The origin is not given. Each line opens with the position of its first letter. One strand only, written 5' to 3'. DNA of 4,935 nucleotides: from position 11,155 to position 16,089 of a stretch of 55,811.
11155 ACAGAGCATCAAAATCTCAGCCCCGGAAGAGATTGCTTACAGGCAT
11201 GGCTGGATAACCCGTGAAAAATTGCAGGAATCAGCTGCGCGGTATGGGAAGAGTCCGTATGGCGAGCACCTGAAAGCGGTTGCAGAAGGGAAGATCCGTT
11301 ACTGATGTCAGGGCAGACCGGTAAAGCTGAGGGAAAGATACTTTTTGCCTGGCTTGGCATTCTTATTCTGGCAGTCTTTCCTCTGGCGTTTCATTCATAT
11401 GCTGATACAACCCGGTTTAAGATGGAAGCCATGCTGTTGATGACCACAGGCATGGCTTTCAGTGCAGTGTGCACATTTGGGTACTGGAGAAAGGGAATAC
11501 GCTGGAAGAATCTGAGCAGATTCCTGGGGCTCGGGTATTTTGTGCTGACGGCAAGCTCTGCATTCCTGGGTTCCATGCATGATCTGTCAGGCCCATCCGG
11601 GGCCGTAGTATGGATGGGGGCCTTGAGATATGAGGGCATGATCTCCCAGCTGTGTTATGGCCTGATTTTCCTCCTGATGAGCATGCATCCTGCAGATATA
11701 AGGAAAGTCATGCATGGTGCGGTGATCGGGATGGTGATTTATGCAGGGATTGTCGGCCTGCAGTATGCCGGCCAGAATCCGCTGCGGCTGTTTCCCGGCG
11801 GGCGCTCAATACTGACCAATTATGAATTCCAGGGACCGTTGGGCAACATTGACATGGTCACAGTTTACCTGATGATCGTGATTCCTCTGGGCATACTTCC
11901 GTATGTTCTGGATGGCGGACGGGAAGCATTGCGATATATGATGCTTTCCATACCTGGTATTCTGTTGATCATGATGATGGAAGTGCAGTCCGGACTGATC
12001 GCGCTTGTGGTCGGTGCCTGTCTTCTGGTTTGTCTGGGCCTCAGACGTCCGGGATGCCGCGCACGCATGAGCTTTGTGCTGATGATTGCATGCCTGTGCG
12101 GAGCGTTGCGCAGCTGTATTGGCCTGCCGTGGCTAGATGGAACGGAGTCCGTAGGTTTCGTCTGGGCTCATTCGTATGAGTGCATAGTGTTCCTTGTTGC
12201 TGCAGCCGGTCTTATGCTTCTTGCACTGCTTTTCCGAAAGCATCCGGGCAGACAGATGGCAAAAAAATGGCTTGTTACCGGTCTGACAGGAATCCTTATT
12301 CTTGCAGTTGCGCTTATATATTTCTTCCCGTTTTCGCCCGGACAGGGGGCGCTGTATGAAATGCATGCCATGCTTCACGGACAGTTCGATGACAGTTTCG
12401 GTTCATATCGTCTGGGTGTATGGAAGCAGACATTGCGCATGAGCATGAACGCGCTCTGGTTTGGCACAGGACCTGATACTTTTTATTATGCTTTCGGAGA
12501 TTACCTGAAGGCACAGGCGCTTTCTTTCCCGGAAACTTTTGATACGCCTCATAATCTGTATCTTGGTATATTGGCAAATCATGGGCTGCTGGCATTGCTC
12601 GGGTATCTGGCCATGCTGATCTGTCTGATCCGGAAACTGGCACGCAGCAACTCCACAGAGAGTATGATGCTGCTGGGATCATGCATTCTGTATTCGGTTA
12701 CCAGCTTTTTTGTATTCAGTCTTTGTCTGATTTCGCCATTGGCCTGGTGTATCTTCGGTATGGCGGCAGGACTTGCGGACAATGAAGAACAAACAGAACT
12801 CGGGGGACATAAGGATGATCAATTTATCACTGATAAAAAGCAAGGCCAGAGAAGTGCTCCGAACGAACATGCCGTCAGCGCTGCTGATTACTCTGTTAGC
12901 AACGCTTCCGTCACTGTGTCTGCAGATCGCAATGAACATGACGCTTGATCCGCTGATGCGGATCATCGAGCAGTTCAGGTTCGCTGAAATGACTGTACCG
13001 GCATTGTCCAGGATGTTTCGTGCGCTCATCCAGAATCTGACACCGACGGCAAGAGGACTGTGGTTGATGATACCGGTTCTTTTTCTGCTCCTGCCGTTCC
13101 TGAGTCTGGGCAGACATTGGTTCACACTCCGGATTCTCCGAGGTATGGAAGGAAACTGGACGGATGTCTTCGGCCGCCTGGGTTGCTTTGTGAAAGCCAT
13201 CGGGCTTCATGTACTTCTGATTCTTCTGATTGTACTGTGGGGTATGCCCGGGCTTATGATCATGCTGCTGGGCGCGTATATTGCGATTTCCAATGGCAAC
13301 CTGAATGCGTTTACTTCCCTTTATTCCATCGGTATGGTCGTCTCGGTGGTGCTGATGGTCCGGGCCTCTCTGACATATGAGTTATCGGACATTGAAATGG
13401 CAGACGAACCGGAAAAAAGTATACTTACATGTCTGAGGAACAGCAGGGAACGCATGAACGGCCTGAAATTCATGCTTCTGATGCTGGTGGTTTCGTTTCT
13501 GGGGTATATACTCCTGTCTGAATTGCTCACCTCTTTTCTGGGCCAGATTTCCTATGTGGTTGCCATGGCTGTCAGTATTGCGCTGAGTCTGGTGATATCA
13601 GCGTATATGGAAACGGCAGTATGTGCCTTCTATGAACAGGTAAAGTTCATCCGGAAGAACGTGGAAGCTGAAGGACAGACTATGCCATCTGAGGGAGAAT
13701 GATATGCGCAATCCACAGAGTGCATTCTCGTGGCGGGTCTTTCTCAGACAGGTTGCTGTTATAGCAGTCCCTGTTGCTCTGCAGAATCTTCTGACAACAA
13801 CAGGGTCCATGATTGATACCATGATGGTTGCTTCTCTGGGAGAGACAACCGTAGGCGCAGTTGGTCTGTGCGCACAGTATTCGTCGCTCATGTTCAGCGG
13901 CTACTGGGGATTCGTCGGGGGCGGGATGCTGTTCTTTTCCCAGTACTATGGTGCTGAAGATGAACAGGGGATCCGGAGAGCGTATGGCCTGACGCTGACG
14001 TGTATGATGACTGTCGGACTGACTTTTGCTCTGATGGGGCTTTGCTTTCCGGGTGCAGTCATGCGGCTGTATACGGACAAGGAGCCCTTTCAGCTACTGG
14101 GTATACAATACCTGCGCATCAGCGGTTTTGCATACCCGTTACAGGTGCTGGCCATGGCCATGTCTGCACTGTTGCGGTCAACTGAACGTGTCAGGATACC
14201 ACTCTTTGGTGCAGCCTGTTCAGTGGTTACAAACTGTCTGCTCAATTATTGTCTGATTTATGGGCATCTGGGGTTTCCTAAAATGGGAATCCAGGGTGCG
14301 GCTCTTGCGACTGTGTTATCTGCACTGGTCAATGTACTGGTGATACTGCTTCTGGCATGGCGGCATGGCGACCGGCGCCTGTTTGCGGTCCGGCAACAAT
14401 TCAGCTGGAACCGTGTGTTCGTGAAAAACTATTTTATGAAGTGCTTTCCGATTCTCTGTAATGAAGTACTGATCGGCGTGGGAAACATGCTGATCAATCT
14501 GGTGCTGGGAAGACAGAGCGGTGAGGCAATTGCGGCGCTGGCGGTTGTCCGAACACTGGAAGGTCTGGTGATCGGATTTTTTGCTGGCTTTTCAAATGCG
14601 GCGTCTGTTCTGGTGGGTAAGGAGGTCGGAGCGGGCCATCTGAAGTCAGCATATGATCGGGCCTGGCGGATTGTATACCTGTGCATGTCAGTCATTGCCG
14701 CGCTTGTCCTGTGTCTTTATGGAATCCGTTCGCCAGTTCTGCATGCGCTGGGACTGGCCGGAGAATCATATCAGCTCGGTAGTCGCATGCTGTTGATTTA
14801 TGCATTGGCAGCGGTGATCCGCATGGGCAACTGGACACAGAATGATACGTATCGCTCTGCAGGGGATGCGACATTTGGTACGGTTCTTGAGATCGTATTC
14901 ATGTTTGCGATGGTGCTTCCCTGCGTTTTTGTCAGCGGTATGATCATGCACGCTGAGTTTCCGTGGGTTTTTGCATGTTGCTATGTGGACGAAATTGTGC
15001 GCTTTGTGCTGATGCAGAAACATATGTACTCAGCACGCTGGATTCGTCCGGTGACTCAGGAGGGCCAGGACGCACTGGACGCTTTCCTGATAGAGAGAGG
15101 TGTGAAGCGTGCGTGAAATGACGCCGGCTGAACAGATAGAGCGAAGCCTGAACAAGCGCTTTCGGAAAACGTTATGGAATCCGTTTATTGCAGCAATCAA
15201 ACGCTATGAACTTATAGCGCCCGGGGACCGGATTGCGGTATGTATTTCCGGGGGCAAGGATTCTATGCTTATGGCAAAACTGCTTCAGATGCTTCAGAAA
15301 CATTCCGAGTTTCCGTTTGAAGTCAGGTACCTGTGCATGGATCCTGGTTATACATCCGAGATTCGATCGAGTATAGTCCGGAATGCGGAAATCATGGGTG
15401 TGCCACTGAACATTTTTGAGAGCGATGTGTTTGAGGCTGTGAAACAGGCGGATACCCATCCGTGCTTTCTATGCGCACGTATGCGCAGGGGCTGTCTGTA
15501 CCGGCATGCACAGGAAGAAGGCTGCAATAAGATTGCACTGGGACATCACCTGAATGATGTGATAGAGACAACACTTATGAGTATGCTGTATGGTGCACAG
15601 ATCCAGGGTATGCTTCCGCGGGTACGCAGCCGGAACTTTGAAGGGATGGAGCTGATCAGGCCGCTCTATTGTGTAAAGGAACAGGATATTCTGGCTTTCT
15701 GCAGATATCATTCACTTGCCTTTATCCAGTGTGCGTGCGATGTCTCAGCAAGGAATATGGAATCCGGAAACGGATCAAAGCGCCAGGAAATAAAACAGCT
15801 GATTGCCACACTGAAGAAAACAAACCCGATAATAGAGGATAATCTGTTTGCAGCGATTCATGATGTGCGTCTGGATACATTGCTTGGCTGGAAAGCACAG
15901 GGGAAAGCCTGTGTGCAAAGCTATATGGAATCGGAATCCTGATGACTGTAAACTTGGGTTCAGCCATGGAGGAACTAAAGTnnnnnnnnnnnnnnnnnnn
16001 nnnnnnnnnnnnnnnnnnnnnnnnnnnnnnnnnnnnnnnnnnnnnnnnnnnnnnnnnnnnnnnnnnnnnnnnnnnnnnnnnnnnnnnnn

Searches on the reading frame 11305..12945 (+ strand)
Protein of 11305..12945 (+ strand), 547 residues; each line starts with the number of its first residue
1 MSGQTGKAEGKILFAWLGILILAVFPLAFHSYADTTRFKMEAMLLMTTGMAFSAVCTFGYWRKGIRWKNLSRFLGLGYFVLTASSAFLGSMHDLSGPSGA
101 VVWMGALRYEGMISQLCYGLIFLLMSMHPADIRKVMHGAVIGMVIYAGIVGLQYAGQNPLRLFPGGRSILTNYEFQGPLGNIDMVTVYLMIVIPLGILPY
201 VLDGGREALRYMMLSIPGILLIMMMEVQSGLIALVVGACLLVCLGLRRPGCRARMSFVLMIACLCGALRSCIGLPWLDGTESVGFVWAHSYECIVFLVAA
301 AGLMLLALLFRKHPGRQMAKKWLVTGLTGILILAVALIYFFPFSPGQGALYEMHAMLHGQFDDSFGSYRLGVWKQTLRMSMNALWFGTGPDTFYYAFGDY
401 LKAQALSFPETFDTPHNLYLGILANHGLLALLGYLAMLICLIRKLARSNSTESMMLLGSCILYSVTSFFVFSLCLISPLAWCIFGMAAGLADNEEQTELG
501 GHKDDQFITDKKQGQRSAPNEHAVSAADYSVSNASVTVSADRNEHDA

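Call 21: search_protein_families(library=pfam, proteins=[window:11305-12945:+], max_evalue=0.00001)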
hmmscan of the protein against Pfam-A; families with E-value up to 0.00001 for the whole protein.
window:11305-12945:+ (547 aa): 1 family
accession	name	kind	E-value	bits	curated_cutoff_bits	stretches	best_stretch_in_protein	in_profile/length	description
PF04932.20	Wzy_C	-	3.8e-16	59.6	31.7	1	294-435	17-149/149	O-Antigen ligase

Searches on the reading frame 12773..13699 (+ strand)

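Call 21: search_protein_families(library=pfam, proteins=[window:12773-13699:+], max_evalue=0.00001)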
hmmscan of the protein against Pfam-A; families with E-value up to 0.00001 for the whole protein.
window:12773-13699:+ (309 aa): 1 family
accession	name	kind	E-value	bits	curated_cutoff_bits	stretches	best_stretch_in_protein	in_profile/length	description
PF06161.16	DUF975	-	4.6e-14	53.3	34.8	1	19-291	5-240/243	Protein of unknown function (DUF975)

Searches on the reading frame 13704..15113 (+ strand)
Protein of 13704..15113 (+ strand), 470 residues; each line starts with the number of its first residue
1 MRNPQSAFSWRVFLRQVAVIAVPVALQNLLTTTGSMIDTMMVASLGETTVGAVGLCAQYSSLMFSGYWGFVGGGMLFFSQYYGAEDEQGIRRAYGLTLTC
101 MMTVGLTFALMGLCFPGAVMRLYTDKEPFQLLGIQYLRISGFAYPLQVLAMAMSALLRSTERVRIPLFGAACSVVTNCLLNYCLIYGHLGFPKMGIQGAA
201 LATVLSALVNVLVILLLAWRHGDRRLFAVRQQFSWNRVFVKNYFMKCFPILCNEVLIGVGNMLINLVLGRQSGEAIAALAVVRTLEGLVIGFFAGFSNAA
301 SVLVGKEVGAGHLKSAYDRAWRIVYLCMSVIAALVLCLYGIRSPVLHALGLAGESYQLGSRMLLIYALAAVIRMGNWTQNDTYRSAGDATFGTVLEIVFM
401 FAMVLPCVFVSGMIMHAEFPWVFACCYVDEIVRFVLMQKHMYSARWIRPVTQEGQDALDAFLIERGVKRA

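Call 21: search_protein_families(library=pfam, proteins=[window:13704-15113:+], max_evalue=0.00001)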
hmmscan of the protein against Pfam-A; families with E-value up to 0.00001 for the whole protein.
window:13704-15113:+ (470 aa): 1 family
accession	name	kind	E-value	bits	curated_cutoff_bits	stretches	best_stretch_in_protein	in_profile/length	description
PF01554.23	MatE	-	1.9e-41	141.9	24.9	2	23-182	1-160/161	MatE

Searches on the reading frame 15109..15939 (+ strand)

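Call 34: search_protein_families(library=pfam, proteins=[window:15109-15939:+], max_evalue=0.00001)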
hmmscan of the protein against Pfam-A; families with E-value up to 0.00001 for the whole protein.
window:15109-15939:+ (277 aa): 1 family
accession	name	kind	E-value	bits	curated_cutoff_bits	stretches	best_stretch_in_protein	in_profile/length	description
PF01171.26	ATP_bind_3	-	5.8e-20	72.2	27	1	42-207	2-165/182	PP-loop family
